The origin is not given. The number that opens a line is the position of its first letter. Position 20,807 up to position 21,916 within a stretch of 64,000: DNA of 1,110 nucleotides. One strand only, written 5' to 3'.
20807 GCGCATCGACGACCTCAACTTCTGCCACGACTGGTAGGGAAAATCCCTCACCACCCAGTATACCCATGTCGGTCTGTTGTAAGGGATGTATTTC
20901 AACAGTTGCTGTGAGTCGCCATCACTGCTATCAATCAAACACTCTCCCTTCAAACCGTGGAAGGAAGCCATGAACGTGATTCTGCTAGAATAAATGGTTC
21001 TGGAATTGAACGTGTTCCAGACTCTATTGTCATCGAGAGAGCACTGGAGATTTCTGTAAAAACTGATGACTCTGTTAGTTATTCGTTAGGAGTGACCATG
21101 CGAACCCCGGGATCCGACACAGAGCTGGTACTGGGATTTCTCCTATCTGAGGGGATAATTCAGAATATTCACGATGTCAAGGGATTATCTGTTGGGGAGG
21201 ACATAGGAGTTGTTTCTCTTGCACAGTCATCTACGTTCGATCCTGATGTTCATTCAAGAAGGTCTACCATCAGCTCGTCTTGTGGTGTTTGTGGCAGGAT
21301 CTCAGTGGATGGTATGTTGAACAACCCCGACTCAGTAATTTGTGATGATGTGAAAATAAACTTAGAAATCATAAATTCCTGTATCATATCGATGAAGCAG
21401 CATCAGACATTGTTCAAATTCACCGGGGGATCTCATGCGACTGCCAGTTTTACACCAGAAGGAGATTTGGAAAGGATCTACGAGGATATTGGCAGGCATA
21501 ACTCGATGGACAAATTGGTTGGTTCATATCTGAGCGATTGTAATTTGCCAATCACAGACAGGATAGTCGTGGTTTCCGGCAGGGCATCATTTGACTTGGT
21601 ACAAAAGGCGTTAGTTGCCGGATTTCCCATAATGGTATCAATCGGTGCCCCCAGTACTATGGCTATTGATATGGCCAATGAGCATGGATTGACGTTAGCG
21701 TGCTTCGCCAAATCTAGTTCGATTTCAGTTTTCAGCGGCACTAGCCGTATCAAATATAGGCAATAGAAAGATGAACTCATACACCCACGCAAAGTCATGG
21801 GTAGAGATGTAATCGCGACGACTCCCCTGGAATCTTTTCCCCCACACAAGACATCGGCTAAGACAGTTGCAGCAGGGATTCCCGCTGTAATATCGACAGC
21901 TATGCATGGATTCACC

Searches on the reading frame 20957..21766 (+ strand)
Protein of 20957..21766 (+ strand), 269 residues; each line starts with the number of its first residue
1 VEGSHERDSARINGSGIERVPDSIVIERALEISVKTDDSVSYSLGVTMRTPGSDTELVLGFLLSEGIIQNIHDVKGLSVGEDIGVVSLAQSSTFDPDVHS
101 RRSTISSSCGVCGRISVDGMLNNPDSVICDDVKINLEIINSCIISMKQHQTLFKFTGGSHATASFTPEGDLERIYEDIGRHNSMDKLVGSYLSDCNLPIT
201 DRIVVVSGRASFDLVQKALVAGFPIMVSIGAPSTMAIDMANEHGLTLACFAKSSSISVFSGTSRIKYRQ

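Call 66: find_related_loci(query=window:20957-21766:+, collection=metagenome_contigs, flank=1500)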
Query window:20957-21766:+ (269 aa) in metagenome_contigs; peptide patterns used: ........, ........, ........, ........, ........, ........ (x = any residue, [..] = any of these).
75 stretches matched a pattern; 13 encode a relative of the query (tblastn E <= 1e-3); 13 distinct loci.
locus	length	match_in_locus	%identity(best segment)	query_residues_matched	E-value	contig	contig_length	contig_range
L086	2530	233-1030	93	1-266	4e-173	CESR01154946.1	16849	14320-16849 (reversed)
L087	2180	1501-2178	92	1-226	4e-144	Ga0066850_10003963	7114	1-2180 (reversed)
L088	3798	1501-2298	55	1-266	3e-97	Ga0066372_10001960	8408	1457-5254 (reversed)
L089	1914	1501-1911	90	1-137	1e-76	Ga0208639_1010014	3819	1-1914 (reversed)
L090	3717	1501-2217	35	22-266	4e-38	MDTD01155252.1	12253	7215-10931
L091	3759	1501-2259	34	8-266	3e-33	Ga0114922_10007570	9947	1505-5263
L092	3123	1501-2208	34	28-266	6e-31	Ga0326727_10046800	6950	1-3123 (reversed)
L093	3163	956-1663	33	28-266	2e-30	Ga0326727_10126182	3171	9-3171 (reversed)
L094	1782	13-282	51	176-265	2e-28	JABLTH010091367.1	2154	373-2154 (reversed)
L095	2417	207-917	28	18-265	6e-26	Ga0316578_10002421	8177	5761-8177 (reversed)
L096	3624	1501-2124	31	50-265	1e-25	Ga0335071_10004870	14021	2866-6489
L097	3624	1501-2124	33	50-265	2e-24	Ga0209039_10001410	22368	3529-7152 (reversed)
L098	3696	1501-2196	29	22-265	5e-24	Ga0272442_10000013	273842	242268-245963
